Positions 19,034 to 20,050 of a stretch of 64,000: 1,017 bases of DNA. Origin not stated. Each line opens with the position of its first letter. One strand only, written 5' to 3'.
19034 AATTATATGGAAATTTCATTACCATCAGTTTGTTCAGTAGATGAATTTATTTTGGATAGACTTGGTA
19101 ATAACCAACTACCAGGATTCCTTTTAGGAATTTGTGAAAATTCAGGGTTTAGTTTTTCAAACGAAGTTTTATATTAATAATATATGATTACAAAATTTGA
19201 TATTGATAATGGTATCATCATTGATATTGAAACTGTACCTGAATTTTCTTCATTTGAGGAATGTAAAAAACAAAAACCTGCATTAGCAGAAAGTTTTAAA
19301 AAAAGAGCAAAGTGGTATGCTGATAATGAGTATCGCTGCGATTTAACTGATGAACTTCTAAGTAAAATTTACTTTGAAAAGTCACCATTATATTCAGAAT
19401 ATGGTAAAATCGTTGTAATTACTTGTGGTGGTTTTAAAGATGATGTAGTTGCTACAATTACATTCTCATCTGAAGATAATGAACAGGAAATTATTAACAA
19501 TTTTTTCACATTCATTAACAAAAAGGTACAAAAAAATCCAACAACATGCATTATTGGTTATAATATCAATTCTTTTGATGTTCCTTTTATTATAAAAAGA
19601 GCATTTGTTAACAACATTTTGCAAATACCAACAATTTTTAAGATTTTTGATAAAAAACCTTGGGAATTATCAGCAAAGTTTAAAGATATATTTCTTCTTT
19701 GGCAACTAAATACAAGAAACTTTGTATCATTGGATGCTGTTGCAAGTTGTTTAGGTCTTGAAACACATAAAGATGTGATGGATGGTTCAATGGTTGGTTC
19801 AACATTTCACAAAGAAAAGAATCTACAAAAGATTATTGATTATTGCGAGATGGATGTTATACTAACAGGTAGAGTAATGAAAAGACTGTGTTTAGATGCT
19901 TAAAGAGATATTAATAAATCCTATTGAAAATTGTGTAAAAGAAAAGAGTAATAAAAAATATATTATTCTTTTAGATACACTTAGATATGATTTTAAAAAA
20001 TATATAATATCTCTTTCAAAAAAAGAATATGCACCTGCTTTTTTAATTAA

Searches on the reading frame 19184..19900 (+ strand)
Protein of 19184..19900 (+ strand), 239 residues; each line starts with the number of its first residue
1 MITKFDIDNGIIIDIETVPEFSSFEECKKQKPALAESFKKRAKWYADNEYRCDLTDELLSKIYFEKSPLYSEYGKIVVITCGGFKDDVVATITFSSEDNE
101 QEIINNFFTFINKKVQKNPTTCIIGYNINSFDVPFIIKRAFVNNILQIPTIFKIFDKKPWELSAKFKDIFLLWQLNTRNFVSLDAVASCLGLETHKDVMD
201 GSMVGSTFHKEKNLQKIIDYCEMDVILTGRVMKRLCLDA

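Call 8: search_protein_families(library=pfam, proteins=[window:19184-19900:+], max_evalue=0.001)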
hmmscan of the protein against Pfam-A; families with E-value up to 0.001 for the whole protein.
window:19184-19900:+ (239 aa): 3 families
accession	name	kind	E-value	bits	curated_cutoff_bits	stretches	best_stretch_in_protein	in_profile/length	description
PF10108.15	DNA_pol_B_exo2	-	9.1e-17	61.9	24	1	73-228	8-166/213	Predicted 3'-5' exonuclease related to the exonuclease domain of PolB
PF13482.12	RNase_H_2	-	1.6e-12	48.2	22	1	64-235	5-164/165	RNase_H superfamily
PF03104.25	DNA_pol_B_exo1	-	8.6e-09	35.6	23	1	93-152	138-191/242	DNA polymerase family B, exonuclease domain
